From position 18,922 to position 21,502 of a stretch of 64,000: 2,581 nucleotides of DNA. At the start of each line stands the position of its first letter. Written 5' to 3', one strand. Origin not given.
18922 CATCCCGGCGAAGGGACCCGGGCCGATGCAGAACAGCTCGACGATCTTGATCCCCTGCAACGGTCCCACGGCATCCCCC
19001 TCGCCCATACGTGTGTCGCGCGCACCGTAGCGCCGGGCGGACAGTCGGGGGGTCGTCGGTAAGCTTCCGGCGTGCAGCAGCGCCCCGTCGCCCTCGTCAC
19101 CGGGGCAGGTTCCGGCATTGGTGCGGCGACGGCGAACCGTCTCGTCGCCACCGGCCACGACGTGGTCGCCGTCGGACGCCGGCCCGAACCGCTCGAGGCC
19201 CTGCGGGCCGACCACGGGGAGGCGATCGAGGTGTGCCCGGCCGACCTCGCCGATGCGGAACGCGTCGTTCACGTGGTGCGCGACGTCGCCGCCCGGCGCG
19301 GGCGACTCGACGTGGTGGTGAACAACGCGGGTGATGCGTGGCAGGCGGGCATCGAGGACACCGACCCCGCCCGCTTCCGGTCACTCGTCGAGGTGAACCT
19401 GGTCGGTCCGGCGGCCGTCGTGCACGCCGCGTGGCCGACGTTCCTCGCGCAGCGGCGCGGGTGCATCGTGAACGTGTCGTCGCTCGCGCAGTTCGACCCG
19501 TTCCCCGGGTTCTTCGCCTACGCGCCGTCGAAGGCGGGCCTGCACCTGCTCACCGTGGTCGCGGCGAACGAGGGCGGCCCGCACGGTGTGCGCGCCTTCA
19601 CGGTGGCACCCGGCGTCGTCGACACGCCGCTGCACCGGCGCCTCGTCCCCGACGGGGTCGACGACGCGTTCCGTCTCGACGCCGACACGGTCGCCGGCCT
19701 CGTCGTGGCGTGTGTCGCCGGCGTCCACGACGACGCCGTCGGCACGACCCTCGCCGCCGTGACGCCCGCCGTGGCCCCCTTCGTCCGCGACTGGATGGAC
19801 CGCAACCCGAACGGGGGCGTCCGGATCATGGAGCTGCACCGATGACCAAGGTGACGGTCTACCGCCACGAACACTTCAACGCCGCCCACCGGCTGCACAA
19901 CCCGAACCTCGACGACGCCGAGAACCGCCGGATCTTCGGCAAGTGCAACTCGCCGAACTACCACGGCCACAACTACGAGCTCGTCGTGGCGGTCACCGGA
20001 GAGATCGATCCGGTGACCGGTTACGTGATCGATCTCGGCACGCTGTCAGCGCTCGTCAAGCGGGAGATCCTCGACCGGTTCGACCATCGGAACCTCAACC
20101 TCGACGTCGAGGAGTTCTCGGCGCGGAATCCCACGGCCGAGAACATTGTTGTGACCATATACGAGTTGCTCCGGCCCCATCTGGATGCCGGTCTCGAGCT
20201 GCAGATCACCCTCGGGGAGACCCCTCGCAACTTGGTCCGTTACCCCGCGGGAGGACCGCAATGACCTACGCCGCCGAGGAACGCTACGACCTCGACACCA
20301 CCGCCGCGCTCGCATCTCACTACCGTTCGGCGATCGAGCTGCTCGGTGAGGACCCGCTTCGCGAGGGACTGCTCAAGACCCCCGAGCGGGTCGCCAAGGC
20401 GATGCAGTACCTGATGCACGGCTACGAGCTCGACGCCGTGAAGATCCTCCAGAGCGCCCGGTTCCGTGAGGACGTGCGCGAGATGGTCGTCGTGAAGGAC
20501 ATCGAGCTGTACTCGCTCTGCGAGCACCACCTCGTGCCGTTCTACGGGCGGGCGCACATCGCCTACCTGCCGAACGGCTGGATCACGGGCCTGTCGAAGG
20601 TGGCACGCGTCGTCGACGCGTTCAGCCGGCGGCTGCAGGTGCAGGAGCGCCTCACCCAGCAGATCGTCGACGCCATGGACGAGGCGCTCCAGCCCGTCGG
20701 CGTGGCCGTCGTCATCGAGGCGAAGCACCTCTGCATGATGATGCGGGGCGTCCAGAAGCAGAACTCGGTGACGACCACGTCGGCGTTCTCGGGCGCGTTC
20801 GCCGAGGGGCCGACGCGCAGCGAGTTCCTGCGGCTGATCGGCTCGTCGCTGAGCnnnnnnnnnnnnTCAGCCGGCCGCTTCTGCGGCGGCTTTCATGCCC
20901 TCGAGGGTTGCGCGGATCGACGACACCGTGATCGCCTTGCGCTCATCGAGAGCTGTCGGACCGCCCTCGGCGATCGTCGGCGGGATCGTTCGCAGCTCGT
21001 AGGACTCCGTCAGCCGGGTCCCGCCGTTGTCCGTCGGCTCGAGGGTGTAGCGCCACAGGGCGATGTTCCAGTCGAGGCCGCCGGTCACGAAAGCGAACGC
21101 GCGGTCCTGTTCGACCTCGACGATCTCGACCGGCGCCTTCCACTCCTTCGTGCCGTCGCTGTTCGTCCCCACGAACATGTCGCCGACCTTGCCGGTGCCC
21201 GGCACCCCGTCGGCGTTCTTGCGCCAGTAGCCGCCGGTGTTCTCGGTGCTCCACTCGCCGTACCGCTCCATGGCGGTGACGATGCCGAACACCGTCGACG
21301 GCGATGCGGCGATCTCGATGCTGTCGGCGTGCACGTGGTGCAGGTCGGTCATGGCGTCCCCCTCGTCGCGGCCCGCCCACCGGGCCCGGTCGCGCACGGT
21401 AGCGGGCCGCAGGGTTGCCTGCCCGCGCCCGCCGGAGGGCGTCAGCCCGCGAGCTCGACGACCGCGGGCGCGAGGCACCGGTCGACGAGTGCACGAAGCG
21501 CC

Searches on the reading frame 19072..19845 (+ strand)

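Call 33: search_protein_families(library=ncbifam, proteins=[window:19072-19845:+], max_evalue=0.00001)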
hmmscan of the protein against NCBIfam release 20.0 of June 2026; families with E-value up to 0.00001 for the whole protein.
window:19072-19845:+ (257 aa): 212 families (the best 25 are shown)
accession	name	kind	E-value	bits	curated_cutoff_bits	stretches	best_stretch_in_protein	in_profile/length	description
NF005672.0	PRK07454.1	equivalog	2.1e-42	145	234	1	2-215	4-221/241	SDR family oxidoreductase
NF005559.1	PRK07231.1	subfamily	4.8e-41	140.9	215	1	6-193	6-196/249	glucose 1-dehydrogenase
NF004526.0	PRK05872.1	subfamily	1.4e-39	135.9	276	1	6-191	12-198/297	short-chain dehydrogenase/reductase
TIGR01963.1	PHB_DH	subfamily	1.2e-38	132.9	307.05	1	6-195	3-195/255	3-hydroxybutyrate dehydrogenase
NF052558.1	MBtsdlDhBudC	equivalog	7.6e-38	130.5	270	1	5-196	4-196/250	meso-2,3-butanediol dehydrogenase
NF004791.0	PRK06138.1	equivalog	3.1e-37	128.2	312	1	5-196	6-199/252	SDR family oxidoreductase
NF004824.0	PRK06180.1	subfamily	4.8e-37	127.6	298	1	2-185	2-185/279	oxidoreductase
NF005893.0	PRK07856.1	equivalog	1.5e-36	126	255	1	5-188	10-187/255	SDR family oxidoreductase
NF005067.0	PRK06484.1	equivalog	3e-35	121.8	713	1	4-192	9-460/524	short chain dehydrogenase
NF004823.0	PRK06179.1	subfamily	3.4e-34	118.5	310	1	1-191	2-187/271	oxidoreductase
NF004825.0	PRK06181.1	equivalog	4.8e-34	117.8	215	1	4-190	6-195/268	SDR family oxidoreductase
NF005878.0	PRK07825.1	subfamily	5.3e-34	117.8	287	1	6-231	11-234/278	short chain dehydrogenase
NF009093.0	PRK12429.1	subfamily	5.5e-34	117.6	258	1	3-195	4-199/259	3-hydroxybutyrate dehydrogenase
NF005594.0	PRK07326.1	equivalog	5.9e-34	117.6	271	1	4-214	6-215/237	SDR family oxidoreductase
NF006114.0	PRK08263.1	subfamily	7.6e-34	117.2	290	1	6-187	5-186/280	short chain dehydrogenase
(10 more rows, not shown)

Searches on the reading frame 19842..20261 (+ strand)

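Call 33: search_protein_families(library=ncbifam, proteins=[window:19842-20261:+], max_evalue=0.00001)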
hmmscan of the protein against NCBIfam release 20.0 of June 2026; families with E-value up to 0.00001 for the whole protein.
seq(140 aa): 2 families
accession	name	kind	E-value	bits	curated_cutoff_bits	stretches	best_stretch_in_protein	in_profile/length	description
TIGR00039.1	6PTHBS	subfamily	1.2e-24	87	125.5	1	4-135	2-120/124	6-pyruvoyl tetrahydropterin synthase/6-carboxytetrahydropterin synthase family protein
TIGR03367.1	queuosine_QueD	equivalog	1.3e-18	67.2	89.25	1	6-111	2-91/92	6-carboxytetrahydropterin synthase QueD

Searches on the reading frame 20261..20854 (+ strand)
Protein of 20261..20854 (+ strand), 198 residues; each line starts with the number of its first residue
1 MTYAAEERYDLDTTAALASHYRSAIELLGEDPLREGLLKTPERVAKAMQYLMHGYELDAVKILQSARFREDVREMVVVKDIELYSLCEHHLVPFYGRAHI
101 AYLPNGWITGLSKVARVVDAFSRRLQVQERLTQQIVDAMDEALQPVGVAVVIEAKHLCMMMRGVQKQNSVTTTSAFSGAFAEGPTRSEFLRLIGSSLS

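Call 33: search_protein_families(library=ncbifam, proteins=[window:20261-20854:+], max_evalue=0.00001)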
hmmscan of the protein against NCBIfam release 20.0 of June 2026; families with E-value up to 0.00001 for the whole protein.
seq(198 aa): 4 families
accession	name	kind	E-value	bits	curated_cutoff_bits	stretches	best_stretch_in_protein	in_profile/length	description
NF006825.1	PRK09347.1-2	subfamily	4.4e-77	257.6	174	1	19-193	3-178/179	GTP cyclohydrolase I FolE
TIGR00063.1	folE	equivalog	2.6e-75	251.9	181.6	1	18-194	2-179/180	GTP cyclohydrolase I FolE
NF006826.0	PRK09347.1-3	subfamily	9.7e-69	230.6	162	1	16-194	8-187/189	GTP cyclohydrolase I FolE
NF006824.0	PRK09347.1-1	equivalog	2.8e-50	170.8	202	1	14-193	35-216/219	GTP cyclohydrolase I FolE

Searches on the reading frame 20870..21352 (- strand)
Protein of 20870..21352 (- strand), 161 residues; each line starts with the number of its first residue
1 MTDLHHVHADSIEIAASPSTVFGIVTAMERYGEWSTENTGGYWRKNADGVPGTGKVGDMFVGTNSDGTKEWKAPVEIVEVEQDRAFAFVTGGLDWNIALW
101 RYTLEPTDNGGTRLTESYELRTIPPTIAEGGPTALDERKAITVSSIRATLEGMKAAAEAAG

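Call 33: search_protein_families(library=ncbifam, proteins=[window:20870-21352:-], max_evalue=0.00001)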
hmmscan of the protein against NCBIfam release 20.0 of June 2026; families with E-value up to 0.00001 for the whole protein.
seq(161 aa): 0 families
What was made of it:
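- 20867..21352 (-): Downstream SRPBCC/Polyketide_cyc2-like gene (161 aa), 89 nt after the oxidase stop. No NCBIfam hit (call 33).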
